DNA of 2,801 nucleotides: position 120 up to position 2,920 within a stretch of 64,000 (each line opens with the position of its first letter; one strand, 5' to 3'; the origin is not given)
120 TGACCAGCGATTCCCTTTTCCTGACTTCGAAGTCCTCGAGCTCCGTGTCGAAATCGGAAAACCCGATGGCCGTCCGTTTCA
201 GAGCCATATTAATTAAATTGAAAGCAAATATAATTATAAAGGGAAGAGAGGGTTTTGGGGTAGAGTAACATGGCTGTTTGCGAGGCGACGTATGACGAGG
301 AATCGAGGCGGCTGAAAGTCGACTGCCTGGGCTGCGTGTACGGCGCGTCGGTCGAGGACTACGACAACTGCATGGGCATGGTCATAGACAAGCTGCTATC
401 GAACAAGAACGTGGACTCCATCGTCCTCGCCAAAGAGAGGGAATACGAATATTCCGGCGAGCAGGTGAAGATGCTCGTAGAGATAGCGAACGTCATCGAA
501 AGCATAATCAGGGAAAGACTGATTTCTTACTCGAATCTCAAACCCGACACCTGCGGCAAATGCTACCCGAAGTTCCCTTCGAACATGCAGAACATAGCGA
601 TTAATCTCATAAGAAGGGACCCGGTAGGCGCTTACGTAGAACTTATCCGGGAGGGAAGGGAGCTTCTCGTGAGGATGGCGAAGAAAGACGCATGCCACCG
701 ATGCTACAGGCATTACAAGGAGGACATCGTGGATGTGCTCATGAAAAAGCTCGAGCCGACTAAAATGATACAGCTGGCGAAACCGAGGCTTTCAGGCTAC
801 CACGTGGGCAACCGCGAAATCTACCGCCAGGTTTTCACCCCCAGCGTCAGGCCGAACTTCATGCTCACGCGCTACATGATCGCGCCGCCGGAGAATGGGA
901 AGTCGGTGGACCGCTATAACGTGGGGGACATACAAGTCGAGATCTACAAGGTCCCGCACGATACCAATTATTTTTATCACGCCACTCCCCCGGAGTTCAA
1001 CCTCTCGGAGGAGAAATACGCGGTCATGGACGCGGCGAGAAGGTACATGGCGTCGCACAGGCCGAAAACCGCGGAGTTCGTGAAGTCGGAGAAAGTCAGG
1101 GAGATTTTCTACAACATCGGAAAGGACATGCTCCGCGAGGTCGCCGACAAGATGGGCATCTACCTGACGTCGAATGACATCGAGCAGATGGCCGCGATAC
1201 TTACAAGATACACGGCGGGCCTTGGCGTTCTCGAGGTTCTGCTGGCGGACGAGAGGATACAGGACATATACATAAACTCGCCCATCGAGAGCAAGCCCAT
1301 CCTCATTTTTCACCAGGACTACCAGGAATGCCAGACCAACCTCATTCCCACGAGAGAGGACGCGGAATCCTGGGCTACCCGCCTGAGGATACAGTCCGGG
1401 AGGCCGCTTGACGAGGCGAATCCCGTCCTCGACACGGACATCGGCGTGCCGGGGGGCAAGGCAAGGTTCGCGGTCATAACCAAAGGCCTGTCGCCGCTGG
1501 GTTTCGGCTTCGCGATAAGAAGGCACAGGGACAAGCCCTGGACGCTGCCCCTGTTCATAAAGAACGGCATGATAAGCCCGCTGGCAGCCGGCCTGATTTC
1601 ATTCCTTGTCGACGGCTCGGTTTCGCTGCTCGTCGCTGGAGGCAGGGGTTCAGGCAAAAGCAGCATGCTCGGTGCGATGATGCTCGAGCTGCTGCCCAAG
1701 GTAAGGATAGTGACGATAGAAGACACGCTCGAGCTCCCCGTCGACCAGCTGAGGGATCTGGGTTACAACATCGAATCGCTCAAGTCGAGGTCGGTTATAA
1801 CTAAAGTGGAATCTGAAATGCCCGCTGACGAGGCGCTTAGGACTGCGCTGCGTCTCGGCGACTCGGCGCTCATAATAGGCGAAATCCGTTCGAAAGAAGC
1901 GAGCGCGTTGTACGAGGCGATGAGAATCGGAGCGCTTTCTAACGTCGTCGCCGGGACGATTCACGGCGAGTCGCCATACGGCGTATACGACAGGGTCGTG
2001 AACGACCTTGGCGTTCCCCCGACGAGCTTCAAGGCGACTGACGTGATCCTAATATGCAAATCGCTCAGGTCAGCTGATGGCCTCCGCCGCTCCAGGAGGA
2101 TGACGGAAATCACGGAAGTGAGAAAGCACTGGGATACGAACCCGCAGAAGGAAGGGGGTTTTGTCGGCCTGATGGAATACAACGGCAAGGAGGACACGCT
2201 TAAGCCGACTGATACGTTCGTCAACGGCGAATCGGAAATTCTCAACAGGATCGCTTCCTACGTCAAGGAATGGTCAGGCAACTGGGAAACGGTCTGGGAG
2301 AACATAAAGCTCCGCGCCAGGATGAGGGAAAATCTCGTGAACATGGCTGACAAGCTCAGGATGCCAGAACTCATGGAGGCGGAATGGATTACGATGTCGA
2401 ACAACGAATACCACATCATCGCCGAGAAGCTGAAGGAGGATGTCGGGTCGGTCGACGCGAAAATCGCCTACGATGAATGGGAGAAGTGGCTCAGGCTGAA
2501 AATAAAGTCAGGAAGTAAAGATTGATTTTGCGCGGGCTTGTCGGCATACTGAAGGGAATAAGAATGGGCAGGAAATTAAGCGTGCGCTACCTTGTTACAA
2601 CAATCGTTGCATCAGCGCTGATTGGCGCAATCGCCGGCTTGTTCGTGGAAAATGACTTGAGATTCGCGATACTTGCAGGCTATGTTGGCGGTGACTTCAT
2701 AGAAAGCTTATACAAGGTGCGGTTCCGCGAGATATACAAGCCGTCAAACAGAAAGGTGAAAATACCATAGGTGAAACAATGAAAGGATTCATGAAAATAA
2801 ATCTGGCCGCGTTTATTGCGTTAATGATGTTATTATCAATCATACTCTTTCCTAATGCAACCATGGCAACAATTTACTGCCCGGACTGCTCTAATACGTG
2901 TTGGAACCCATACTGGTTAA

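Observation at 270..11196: Type IV-filament ATPase and platform protein bracket a 2,090-aa hyper-cysteine-rich secreted protein instead of pilins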

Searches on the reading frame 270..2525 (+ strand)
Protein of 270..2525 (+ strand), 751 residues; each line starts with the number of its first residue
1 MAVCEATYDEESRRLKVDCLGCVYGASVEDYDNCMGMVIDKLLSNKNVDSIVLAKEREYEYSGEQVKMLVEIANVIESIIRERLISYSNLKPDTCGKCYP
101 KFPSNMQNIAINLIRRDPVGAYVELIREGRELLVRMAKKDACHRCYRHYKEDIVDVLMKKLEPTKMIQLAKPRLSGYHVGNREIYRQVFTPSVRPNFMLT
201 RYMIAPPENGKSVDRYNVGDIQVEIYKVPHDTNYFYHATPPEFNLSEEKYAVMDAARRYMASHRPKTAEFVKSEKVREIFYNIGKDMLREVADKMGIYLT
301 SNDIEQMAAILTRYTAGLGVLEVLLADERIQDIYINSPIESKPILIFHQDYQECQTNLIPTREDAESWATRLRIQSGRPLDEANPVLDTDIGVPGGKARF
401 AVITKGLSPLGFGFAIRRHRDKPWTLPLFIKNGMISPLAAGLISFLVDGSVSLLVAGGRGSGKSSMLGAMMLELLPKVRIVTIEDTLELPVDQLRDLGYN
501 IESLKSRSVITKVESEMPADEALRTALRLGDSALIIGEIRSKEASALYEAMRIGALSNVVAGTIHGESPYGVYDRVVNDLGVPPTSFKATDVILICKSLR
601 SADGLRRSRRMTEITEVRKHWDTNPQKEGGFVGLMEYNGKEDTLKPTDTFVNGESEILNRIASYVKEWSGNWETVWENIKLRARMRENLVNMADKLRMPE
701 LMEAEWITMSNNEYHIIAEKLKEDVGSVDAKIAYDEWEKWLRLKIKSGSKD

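Call 7: search_protein_families(library=pfam, proteins=[window:270-2525:+], max_evalue=0.01)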
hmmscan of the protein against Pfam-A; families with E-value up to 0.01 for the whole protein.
window:270-2525:+ (751 aa): 4 families
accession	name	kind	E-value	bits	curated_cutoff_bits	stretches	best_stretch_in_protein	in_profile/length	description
PF00437.27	T2SSE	-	2.3e-17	63.2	24.9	1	411-596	104-273/370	Type II/IV secretion system protein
PF13191.12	AAA_16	-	0.0039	18.1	32.6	1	451-551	25-120/167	AAA ATPase domain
PF13555.12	AAA_29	-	0.0045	17.1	27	0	449-478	23-50/61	P-loop containing region of AAA domain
PF01580.24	FtsK_SpoIIIE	-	0.0058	16.5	24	0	452-477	41-66/221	FtsK/SpoIIIE family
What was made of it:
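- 270..2525 (+): Type IV-filament assembly ATPase (FlaI/CpaF/GspE superfamily), 751 aa. It carries a family-specific N-terminal extension of about 220 aa and a C-terminal extension of about 130 aa. Pfam T2SSE 2.3e-17 (call 7).
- On Type IV-filament assembly ATPases (GspE/PilB/FlaI/CpaF; Pfam PF00437): 63.2 bits against a cutoff of 24.9, residues 411-596 (call 7).
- Checked: ATPase, 270-2525, 751 aa. Pfam T2SSE 63.2 bits against a cutoff of 24.9 (call 7).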

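Call 9: search_protein_families(library=ncbifam, proteins=[window:270-2525:+], max_evalue=1)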
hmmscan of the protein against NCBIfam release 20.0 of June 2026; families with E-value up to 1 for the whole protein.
window:270-2525:+ (751 aa): 19 families
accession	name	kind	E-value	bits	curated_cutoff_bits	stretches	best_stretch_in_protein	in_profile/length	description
NF058587.1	archaellum_moto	equivalog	1.5e-35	122.9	550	1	220-691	39-501/527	archaellum flagellar ATPase motor FlaI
TIGR03819.1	heli_sec_ATPase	hypoth_equivalog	9.3e-35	120.4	373.15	1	276-576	10-297/340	TadA family conjugal transfer-associated ATPase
NF053672.1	bindosome_BasE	exception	3e-19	69.1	1000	1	207-616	35-429/512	bindosome assembly system ATPase subunit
TIGR02782.1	TrbB_P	equivalog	1.2e-15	57.6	304.55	1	377-618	66-294/303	P-type conjugative transfer ATPase TrbB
TIGR02788.1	VirB11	equivalog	2.3e-14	53.2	249.95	1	451-578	145-264/308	P-type DNA transfer ATPase VirB11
NF010469.0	PRK13894.1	subfamily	2.1e-11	43.7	508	1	377-588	79-276/320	conjugal transfer ATPase TrbB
NF041000.1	ATPase_ComGA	equivalog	1.4e-10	40.7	300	1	453-590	131-255/267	competence type IV pilus ATPase ComGA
NF010407.0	PRK13833.1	subfamily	1.2e-08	34.8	499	1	382-619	79-302/323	conjugal transfer protein TrbB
NF010425.0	PRK13851.1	equivalog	1.4e-08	34.1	461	1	446-577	158-281/344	type IV secretion system protein VirB11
TIGR01420.1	pilT_fam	subfamily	2.4e-08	33.6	319.1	1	453-578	125-241/343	PilT/PilU family type 4a pilus ATPase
TIGR02533.1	type_II_gspE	equivalog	2.4e-08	33.1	630.25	1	434-585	227-364/486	type II secretion system ATPase GspE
NF010475.0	PRK13900.1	equivalog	3.5e-07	29.6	389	1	451-596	161-306/333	type IV secretion system ATPase VirB11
TIGR02525.1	plasmid_TraJ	equivalog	2.1e-06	27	368.3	1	454-606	153-305/372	plasmid transfer ATPase TraJ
NF007755.0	PRK10436.1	equivalog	8.1e-05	21.4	617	1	437-583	206-338/465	type II secretion system protein GspE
TIGR02524.1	dot_icm_DotB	equivalog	0.00056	19.2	463.3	1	453-555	137-238/358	Dot/Icm type IV secretion system ATPase DotB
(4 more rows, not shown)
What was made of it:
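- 270..2525 (+): NCBIfam FlaI 122.9 bits, far below the 550 cutoff (call 9).
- On Archaellum motor ATPase FlaI (NCBIfam NF058587, equivalog): 122.9 bits against a cutoff of 550 (call 9).
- Closest known: Archaellum. Different: The FlaI score is 122.9 against a cutoff of 550 (call 9).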

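Call 50: search_solved_structures(query=window:270-2525:+, max_evalue=0.001, show_alignments=1)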
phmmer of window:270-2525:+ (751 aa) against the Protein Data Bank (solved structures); distinct sequences matched with E-value up to 0.001: 17.
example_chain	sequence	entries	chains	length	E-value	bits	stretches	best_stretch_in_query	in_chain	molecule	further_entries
2oap_1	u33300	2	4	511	4e-30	108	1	290-615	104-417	Type II secretion system protein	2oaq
8rkd_E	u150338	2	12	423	1e-21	80.2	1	288-617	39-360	Pilus assembly ATPase CpaF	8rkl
8rjf_A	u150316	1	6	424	1e-21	80.2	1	288-617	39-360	Pilus assembly ATPase CpaF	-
9e24_A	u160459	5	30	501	1.6e-21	79.5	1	288-617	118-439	CpaF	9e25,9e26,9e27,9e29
4ii7_A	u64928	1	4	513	2.3e-18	69.1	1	310-617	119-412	FlaI ATPase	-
4ihq_A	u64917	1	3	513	1.5e-17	66.4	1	310-617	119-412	FlaI ATPase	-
3jvu_A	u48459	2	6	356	3.9e-06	28.7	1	453-601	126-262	Twitching mobility protein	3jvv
6bge_A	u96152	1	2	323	1.9e-05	26.4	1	443-576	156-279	VirB11-like protein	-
1g6o_A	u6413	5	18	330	2e-05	26.4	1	443-576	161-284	CAG-ALPHA | virB11 homolog | Cag-alfa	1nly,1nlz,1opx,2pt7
4pht_A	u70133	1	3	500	2.1e-05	26.3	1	358-589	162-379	General secretory pathway protein E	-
2gsz_A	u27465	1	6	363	3.9e-05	25.4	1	363-578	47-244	twitching motility protein PilT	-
2ewv_A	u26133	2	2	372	4.4e-05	25.2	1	363-578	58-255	twitching motility protein PilT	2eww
1p9r_A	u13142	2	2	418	6.9e-05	24.6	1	452-589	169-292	General secretion pathway protein E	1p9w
2eyu_A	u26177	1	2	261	9.9e-05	24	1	453-578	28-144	twitching motility protein PilT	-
4kss_A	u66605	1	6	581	0.00014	23.6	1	452-589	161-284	Type II secretion system protein E, hemolysin-coregulated protein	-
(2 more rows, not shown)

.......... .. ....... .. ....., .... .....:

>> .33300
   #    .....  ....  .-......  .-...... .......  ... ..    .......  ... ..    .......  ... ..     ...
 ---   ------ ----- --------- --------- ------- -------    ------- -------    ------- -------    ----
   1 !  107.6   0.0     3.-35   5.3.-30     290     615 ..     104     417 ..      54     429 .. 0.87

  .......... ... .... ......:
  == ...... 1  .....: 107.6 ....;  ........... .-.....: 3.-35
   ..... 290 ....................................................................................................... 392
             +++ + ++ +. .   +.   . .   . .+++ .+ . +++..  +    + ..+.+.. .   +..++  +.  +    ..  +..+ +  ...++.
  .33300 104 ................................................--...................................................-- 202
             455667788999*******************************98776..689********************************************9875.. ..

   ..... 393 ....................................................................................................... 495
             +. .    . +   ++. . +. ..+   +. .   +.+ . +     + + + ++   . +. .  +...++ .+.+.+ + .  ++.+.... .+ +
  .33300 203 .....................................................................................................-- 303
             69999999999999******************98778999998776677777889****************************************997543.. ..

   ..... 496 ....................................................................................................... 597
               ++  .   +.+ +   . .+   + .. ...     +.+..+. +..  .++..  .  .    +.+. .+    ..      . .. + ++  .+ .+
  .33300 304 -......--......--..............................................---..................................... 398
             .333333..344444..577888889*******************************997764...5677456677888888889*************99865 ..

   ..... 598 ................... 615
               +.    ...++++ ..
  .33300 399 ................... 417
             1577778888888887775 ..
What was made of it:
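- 270..2525 (+): PDB 2oap 4e-30, CpaF 1e-21, FlaI 2e-18 (call 50).
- On Type IV-filament assembly ATPases (GspE/PilB/FlaI/CpaF; Pfam PF00437): PDB homologues 2oap 4e-30, CpaF 1e-21, FlaI 2e-18 (call 50).
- Checked: Best PDB relatives are 2oap at 4e-30, CpaF at 1e-21 and FlaI at 2e-18 (call 50).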

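Call 102: search_protein_families(library=padloc, proteins=[window:270-2525:+], max_evalue=0.001)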
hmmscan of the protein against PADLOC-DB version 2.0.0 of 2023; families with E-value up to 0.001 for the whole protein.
window:270-2525:+ (751 aa): 0 families
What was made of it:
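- Tried and rejected: Defence-system models (PADLOC): no hit (call 102).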

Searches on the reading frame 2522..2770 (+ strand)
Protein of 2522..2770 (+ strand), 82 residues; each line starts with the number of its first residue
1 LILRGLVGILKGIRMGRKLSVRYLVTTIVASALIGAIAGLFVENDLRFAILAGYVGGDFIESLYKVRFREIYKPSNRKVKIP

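Call 7: search_protein_families(library=pfam, proteins=[window:2522-2770:+], max_evalue=0.01)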
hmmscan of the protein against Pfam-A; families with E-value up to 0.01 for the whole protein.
window:2522-2770:+ (82 aa): 0 families

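Call 9: search_protein_families(library=ncbifam, proteins=[window:2522-2770:+], max_evalue=1)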
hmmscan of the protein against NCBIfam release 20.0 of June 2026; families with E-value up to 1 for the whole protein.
window:2522-2770:+ (82 aa): 1 family
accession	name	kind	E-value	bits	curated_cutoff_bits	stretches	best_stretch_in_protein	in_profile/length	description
NF040736.1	efflux_SaoE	equivalog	0.072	12.3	325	1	15-47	109-141/352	efflux transporter SaoE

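Call 10: search_protein_families(library=pfam, proteins=[window:2522-2770:+], max_evalue=10)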
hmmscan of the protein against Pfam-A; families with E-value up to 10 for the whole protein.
window:2522-2770:+ (82 aa): 2 families
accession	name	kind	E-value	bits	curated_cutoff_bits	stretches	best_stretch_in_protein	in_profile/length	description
PF02537.21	CRCB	-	0.085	13.6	32.9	1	14-57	24-61/103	CrcB-like protein, Camphor Resistance (CrcB)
PF03672.18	UPF0154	-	7.8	6.9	27.1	0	29-43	2-16/60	Uncharacterised protein family (UPF0154)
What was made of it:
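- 2522..2770 (+): 82-aa ORF with one hydrophobic segment (TTG start; internal ATG at 2564). Doubtful gene, not a conserved component. No family hit (calls 7, 9, 10).
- Checked: It has no Pfam or NCBIfam hit of its own (calls 7, 9, 10).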
